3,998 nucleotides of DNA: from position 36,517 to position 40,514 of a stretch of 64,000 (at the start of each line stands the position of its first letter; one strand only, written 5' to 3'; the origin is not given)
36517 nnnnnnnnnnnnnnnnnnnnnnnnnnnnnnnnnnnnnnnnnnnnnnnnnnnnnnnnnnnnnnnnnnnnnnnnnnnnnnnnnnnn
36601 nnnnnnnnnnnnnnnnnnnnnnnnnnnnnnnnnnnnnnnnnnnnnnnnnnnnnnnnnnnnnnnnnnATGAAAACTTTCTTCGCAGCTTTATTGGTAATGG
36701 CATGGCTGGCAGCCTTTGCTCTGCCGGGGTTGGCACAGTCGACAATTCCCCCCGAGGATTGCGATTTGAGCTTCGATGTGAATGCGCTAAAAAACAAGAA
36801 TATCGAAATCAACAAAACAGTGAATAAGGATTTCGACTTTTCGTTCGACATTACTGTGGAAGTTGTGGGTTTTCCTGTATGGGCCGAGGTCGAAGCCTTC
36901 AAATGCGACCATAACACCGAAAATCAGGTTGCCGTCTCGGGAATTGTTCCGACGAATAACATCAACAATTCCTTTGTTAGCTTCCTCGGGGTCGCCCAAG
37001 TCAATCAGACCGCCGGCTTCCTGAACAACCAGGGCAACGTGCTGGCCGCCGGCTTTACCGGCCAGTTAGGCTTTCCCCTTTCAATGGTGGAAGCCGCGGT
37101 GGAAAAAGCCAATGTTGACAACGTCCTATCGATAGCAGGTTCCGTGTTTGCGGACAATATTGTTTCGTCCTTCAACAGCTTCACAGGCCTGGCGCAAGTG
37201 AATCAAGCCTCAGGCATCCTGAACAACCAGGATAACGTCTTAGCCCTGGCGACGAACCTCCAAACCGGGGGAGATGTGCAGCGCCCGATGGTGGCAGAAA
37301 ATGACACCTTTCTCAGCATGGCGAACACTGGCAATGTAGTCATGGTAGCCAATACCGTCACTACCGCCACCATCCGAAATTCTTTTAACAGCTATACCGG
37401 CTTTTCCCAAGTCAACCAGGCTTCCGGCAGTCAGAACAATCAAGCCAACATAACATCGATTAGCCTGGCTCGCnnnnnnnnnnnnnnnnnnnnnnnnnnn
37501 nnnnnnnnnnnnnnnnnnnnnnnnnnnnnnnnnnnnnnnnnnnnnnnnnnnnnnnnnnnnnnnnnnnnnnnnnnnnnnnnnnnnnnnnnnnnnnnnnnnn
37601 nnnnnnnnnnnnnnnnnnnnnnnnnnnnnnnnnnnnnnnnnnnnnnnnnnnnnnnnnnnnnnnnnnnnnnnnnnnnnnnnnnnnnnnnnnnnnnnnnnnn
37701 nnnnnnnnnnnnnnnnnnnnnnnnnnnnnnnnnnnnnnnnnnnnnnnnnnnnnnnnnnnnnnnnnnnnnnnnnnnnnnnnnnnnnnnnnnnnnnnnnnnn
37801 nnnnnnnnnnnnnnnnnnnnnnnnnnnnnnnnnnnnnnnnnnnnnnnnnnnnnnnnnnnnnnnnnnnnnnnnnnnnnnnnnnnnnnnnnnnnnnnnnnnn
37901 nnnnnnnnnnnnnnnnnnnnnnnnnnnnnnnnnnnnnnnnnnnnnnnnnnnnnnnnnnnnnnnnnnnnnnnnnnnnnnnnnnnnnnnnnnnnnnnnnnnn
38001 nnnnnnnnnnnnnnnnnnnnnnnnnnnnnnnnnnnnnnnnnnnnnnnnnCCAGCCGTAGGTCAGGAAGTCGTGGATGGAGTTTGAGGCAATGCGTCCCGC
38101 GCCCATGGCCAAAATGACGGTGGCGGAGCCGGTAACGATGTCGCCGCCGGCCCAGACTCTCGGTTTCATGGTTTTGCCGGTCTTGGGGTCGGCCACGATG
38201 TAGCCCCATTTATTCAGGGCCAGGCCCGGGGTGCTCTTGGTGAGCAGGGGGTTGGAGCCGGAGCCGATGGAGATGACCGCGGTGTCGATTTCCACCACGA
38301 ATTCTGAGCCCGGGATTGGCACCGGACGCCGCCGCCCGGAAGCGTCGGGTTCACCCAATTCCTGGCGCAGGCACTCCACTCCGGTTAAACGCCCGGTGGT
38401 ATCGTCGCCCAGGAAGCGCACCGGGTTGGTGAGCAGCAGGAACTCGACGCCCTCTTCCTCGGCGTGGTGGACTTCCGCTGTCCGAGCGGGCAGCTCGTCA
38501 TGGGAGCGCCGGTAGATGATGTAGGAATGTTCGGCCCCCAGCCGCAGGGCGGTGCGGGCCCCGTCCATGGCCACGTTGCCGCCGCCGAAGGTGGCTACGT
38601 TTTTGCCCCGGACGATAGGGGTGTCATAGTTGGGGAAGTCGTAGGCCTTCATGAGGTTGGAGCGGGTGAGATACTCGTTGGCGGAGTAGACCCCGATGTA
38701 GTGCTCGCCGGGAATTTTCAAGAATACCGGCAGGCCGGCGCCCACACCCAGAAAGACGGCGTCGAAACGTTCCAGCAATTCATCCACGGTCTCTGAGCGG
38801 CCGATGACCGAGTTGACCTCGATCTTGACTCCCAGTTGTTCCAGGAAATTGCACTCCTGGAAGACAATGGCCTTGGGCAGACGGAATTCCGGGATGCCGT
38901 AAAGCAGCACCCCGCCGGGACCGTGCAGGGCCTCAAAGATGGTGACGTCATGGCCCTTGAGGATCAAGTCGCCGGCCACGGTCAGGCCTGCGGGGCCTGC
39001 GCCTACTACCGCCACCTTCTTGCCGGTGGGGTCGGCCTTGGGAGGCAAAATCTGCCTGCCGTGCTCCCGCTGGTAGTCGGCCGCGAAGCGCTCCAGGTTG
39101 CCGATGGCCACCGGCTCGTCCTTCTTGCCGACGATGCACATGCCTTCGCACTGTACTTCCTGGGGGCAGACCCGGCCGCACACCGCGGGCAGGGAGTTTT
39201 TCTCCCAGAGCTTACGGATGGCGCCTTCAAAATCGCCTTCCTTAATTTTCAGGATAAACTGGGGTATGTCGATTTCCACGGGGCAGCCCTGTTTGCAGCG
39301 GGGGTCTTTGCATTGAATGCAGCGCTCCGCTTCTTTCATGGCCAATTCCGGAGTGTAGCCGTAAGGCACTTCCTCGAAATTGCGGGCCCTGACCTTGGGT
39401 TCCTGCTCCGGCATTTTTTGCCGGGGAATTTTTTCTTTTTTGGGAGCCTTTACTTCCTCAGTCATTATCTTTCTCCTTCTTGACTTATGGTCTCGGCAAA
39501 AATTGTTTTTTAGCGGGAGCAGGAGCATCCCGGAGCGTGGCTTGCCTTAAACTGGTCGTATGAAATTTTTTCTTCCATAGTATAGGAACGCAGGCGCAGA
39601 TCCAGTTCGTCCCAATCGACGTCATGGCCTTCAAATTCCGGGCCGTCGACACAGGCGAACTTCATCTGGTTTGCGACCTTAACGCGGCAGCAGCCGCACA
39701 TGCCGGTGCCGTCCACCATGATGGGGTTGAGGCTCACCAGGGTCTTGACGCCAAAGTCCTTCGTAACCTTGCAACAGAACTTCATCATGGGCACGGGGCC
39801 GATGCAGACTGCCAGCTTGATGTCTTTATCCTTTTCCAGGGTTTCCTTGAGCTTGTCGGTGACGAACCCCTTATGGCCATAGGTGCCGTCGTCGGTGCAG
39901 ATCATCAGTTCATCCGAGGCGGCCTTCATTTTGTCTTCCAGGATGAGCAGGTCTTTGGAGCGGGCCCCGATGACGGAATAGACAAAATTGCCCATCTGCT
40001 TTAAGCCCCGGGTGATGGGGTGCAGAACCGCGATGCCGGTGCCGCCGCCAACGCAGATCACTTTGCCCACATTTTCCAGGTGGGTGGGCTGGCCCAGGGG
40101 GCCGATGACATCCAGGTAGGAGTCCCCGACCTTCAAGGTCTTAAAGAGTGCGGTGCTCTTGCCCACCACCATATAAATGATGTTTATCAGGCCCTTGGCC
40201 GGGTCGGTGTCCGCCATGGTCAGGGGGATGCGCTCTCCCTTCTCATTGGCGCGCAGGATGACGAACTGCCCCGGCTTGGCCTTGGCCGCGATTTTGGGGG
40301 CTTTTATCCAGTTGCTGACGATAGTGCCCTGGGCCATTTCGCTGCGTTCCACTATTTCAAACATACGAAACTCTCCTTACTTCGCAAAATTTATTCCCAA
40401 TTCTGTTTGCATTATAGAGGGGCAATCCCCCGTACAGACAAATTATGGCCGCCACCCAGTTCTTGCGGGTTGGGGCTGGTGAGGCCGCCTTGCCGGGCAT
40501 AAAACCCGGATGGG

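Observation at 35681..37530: Self-contained AT-richer two-gene secreted-protein unit with a Q/N-repeat (curlin-like) protein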

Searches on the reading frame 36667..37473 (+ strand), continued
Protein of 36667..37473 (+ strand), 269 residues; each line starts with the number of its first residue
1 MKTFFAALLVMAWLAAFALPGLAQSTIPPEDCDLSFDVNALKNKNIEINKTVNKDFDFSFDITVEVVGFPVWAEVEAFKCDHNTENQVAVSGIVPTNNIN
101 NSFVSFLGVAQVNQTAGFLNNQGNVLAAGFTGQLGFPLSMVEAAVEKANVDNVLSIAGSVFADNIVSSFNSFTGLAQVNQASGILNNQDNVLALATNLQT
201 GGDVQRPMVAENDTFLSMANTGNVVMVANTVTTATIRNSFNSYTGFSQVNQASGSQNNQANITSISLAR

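Call 63: search_solved_structures(query=A1, max_evalue=1, show_alignments=2)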
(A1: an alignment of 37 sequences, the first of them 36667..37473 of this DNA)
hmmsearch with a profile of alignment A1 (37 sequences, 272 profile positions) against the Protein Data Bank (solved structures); distinct sequences matched with E-value up to 1: 3.
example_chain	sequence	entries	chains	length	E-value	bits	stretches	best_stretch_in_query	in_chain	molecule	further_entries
9nqd_3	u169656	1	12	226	2.1e-08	37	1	76-265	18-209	Functional amyloid subunit FapC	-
9u4u_A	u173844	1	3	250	4.1e-08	36.1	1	76-265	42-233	Functional amyloid subunit FapC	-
6x6o_A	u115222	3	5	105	0.086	15.4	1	1-94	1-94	Protein spackle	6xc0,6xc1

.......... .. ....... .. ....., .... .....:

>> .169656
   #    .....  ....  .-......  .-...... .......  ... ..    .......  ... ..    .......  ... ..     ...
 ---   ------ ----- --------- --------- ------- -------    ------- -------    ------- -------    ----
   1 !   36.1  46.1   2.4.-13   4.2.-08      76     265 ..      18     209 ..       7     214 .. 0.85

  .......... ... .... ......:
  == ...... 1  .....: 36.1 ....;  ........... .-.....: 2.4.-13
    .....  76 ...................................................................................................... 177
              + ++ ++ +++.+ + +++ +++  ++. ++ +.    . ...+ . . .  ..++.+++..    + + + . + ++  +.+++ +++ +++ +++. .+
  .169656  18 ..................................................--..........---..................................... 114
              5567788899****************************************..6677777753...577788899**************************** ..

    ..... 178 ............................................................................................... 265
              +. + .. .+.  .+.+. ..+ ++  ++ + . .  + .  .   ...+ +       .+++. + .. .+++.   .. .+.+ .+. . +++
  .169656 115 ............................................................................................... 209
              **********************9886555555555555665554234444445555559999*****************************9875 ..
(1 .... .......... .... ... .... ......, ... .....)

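Call 66: search_protein_families(library=ncbifam, proteins=[L015:8154-8906:+, L017:9155-9772:+, L020:8174-8908:+, L026:9059-9778:+, L030:8103-8888:+, L034:8133-8888:+, L043:9011-9424:+, L044:6774-7322:+, L051:7520-8092:+, L029:8638-8979:+], max_evalue=0.1)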
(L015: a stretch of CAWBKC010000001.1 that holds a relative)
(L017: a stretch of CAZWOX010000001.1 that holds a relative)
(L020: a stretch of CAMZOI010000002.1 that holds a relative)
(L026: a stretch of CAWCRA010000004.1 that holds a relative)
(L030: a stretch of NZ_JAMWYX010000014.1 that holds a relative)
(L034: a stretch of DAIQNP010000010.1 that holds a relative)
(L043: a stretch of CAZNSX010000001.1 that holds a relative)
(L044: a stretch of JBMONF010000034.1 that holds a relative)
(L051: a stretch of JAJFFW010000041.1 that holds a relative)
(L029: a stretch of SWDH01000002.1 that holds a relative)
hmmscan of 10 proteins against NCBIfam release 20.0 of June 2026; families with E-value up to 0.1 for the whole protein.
L015:8154-8906:+ (251 aa): 8 families
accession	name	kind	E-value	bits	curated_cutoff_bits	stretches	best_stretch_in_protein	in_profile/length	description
NF006901.0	PRK09392.1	equivalog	8.1e-13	48.2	211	1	21-249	7-220/236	transcriptional activator FtrB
NF050806.1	TransRegFixKCaul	equivalog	3.2e-08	33.1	300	1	40-185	18-161/215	transcriptional regulator FixK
NF008732.0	PRK11753.1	equivalog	3.2e-05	23.5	266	1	49-237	27-206/214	cAMP-activated global transcriptional regulator CRP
NF041163.2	encap_f2b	equivalog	0.0015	17.8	400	1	47-151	97-203/450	family 2B encapsulin nanocompartment shell protein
NF008365.0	PRK11161.1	subfamily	0.0018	17.6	228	1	52-249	54-242/250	fumarate/nitrate reduction transcriptional regulator Fnr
NF052518.1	TransRegLdrP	equivalog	0.0035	17.4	300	1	50-247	4-185/195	transcriptional regulator LdrP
TIGR03697.1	NtcA_cyano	equivalog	0.0042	16.9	244.95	1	54-246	2-188/193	global nitrogen regulator NtcA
NF050815.1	TransActFtrBCaul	equivalog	0.013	14.8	300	1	39-210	26-195/251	transcriptional activator FtrB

L017:9155-9772:+ (206 aa): 0 families

L020:8174-8908:+ (245 aa): 6 families
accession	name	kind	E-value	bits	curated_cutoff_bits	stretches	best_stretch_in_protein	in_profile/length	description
NF053664.1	TransRegPtrACyano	equivalog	1.3e-06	27.8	300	1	130-234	90-192/196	Crp/Fnr family transcriptional regulator PtrA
NF006901.0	PRK09392.1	equivalog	0.00017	21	211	1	55-238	41-217/236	transcriptional activator FtrB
NF010499.0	PRK13918.1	equivalog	0.00079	19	274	1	136-238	98-197/205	CRP/FNR family transcriptional regulator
NF008732.0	PRK11753.1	equivalog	0.002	17.6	266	1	110-232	91-210/214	cAMP-activated global transcriptional regulator CRP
NF050806.1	TransRegFixKCaul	equivalog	0.013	14.7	300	1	40-176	19-154/215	transcriptional regulator FixK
TIGR02607.1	antidote_HigA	equivalog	0.06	13.2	47.7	0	191-216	18-43/81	HigA family addiction module antitoxin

L026:9059-9778:+ (240 aa): 7 families
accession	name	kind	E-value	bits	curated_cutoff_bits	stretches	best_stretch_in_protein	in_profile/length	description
NF006901.0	PRK09392.1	equivalog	3e-09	36.5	211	1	54-237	45-218/236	transcriptional activator FtrB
NF050815.1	TransActFtrBCaul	equivalog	2.8e-05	23.5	300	1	48-231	41-214/251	transcriptional activator FtrB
NF045989.1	TransRegFnrLRhodb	equivalog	4.1e-05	22.9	300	1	65-237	62-232/245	transcriptional regulator FnrL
NF050806.1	TransRegFixKCaul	equivalog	0.0019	17.5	300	1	38-239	22-213/215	transcriptional regulator FixK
TIGR02607.1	antidote_HigA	equivalog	0.0079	16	47.7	1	186-214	15-43/81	HigA family addiction module antitoxin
NF010499.0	PRK13918.1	equivalog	0.01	15.4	274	1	141-238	107-199/205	CRP/FNR family transcriptional regulator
TIGR01192.1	chvA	subfamily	0.084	11.5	585.4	0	78-171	134-223/585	glucan export ABC transporter ATP-binding protein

L030:8103-8888:+ (262 aa): 13 families
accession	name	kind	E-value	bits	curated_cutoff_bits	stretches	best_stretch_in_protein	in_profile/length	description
NF050806.1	TransRegFixKCaul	equivalog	4.5e-10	39.1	300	1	51-237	16-196/215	transcriptional regulator FixK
NF008732.0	PRK11753.1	equivalog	5e-08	32.7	266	1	51-242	17-207/214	cAMP-activated global transcriptional regulator CRP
NF045989.1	TransRegFnrLRhodb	equivalog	8.9e-08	31.7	300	1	61-253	39-234/245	transcriptional regulator FnrL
NF052518.1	TransRegLdrP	equivalog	6.6e-07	29.5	300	1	61-255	2-189/195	transcriptional regulator LdrP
NF010499.0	PRK13918.1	equivalog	4.3e-06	26.4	274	1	119-256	72-203/205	CRP/FNR family transcriptional regulator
NF006901.0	PRK09392.1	equivalog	1.3e-05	24.6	211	1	60-255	32-222/236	transcriptional activator FtrB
TIGR00738.1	rrf2_super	superfamily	0.00012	21.9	73.3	1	205-241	25-61/132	Rrf2 family transcriptional regulator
NF041163.2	encap_f2b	equivalog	0.00023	20.4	400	1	56-153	93-192/450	family 2B encapsulin nanocompartment shell protein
NF008273.0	PRK11050.1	equivalog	0.00061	19.5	153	1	206-238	55-87/156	manganese-binding transcriptional regulator MntR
TIGR03697.1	NtcA_cyano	equivalog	0.007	16.2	244.95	1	69-247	4-185/193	global nitrogen regulator NtcA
NF008365.0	PRK11161.1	subfamily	0.025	13.9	228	1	61-256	50-245/250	fumarate/nitrate reduction transcriptional regulator Fnr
NF002926.0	PRK03573.1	equivalog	0.064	13.2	120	0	207-238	48-79/144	transcriptional regulator SlyA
NF033788.1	HTH_metalloreg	subfamily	0.07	12.9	55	0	209-239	29-59/77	metalloregulator ArsR/SmtB family transcription factor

L034:8133-8888:+ (252 aa): 12 families
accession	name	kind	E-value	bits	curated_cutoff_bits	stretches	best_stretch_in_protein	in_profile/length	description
NF050806.1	TransRegFixKCaul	equivalog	1.7e-11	43.8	300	1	36-227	11-196/215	transcriptional regulator FixK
NF045989.1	TransRegFnrLRhodb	equivalog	1.3e-06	27.8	300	1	51-249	39-237/245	transcriptional regulator FnrL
NF052518.1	TransRegLdrP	equivalog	3.4e-06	27.2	300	1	51-240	2-184/195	transcriptional regulator LdrP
NF006901.0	PRK09392.1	equivalog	5.9e-06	25.8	211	1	46-243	28-220/236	transcriptional activator FtrB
NF041163.2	encap_f2b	equivalog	6.1e-05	22.3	400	1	31-144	79-193/450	family 2B encapsulin nanocompartment shell protein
NF008273.0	PRK11050.1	equivalog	8.2e-05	22.3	153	1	190-227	49-86/156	manganese-binding transcriptional regulator MntR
NF008365.0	PRK11161.1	subfamily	0.00086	18.7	228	1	51-243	50-242/250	fumarate/nitrate reduction transcriptional regulator Fnr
NF010499.0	PRK13918.1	equivalog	0.00089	18.8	274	1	107-244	70-201/205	CRP/FNR family transcriptional regulator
TIGR00738.1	rrf2_super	superfamily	0.0021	17.9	73.3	1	195-231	25-61/132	Rrf2 family transcriptional regulator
TIGR03697.1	NtcA_cyano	equivalog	0.0051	16.6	244.95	1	59-236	4-184/193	global nitrogen regulator NtcA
NF050815.1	TransActFtrBCaul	equivalog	0.01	15.1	300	1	43-223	27-203/251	transcriptional activator FtrB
NF053664.1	TransRegPtrACyano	equivalog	0.013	14.9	300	1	68-231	29-186/196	Crp/Fnr family transcriptional regulator PtrA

L043:9011-9424:+ (138 aa): 0 families

L044:6774-7322:+ (183 aa): 0 families

L051:7520-8092:+ (191 aa): 0 families

L029:8638-8979:+ (114 aa): 0 families

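Call 69: find_encoding_contigs(protein=P0003, flank=5000, max_places=2)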
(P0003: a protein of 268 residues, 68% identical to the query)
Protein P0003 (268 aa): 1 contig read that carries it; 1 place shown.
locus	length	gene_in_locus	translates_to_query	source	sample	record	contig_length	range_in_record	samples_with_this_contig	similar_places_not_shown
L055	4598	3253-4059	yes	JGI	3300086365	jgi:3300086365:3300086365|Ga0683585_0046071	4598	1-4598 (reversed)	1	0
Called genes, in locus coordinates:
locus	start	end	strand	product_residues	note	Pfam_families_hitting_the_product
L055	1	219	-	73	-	?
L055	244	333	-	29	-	-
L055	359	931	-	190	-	PF00881:Nitroreductase, PF14512:TM1586_NiRdase (weak)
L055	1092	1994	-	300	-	PF00535:Glycos_transf_2, PF10111:Glyco_tranf_2_2, PF13641:Glyco_tranf_2_3, PF10111:Glyco_tranf_2_2 (weak)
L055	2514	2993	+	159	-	-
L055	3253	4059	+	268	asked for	PF27129:FapBC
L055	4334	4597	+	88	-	?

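Call 73: search_protein_families(library=pfam, proteins=[L006:950-1498:+, L006:2253-2633:+, L006:1513-2226:+, L004:6332-7393:-], max_evalue=0.01)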
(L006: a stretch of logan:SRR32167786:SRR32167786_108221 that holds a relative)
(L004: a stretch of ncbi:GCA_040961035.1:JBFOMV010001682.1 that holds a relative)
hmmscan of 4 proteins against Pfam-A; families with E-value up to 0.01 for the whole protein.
L006:950-1498:+ (183 aa): 0 families

L006:2253-2633:+ (127 aa): 0 families

L006:1513-2226:+ (238 aa): 0 families

L004:6332-7393:- (353 aa): 1 family
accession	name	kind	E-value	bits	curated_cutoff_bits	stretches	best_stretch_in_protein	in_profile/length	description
PF13557.12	Phenol_MetA_deg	-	3.7e-06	27.6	22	1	107-342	43-233/242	Putative MetA-pathway of phenol degradation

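Call 78: list_cluster_members(proteins=[P0001, P0208, P0045])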
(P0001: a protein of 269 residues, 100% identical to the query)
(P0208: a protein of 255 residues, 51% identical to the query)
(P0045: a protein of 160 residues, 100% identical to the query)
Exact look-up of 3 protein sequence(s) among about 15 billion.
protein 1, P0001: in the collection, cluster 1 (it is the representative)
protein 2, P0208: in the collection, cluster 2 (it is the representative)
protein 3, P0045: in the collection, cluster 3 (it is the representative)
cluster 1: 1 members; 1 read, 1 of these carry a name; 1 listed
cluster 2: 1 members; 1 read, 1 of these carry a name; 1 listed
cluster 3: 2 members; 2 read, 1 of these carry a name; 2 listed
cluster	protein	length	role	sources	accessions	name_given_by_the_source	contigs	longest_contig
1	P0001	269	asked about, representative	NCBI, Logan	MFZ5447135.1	MAG: hypothetical protein ACOZFS_00655 [Thermodesulfobacteriota bacterium]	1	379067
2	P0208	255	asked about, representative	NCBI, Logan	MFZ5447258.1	MAG: C39 family peptidase [Thermodesulfobacteriota bacterium]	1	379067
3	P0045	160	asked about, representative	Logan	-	-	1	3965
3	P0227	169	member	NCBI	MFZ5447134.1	MAG: hypothetical protein ACOZFS_00650 [Thermodesulfobacteriota bacterium]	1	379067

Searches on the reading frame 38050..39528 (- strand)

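Call 73: search_protein_families(library=pfam, proteins=[window:38050-39528:-], max_evalue=0.01)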
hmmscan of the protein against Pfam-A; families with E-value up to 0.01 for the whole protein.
window:38050-39528:- (493 aa): 10 families
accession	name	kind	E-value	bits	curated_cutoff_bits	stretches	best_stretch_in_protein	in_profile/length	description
PF14691.11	Fer4_20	-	1e-44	151.4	25.8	1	47-157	1-112/113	Dihydroprymidine dehydrogenase domain II, 4Fe-4S cluster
PF07992.20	Pyr_redox_2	-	6.6e-26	91.8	26.1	1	170-478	1-291/291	Pyridine nucleotide-disulphide oxidoreductase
PF00070.33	Pyr_redox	-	1.6e-07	32.2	22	0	171-201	1-31/82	Pyridine nucleotide-disulphide oxidoreductase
PF13450.12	NAD_binding_8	-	8.9e-06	26.3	21.9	1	174-206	1-33/68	NAD(P)-binding Rossmann-like domain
PF01946.23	Thi4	-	0.00042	20.1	26.2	1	171-237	19-85/235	Thi4 family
PF13241.12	NAD_binding_7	-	0.00045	21.2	22.1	0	166-198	4-36/104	Putative NAD(P)-binding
PF01266.30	DAO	-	0.0012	18.9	27.9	1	171-205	1-35/353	FAD dependent oxidoreductase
PF01262.27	AlaDh_PNT_C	-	0.0025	17.7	23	0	306-334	26-54/214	Alanine dehydrogenase/PNT, C-terminal domain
PF01494.25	FAD_binding_3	-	0.0059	16.3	22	1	171-201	3-33/349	FAD binding domain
PF03486.20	HI0933_like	-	0.0065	16.4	50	0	171-205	2-36/244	HI0933-like protein Rossmann domain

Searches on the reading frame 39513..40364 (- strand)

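Call 73: search_protein_families(library=pfam, proteins=[window:39513-40364:-], max_evalue=0.01)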
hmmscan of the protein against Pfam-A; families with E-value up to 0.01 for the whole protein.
window:39513-40364:- (284 aa): 2 families
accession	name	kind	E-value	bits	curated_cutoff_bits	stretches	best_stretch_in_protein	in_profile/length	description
PF10418.14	DHODB_Fe-S_bind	-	2.6e-13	49.9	23.9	1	213-250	1-41/41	Iron-sulfur cluster binding domain of dihydroorotate dehydrogenase B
PF00175.26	NAD_binding_1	-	2.7e-06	28.5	22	1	105-199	2-109/109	Oxidoreductase NAD-binding domain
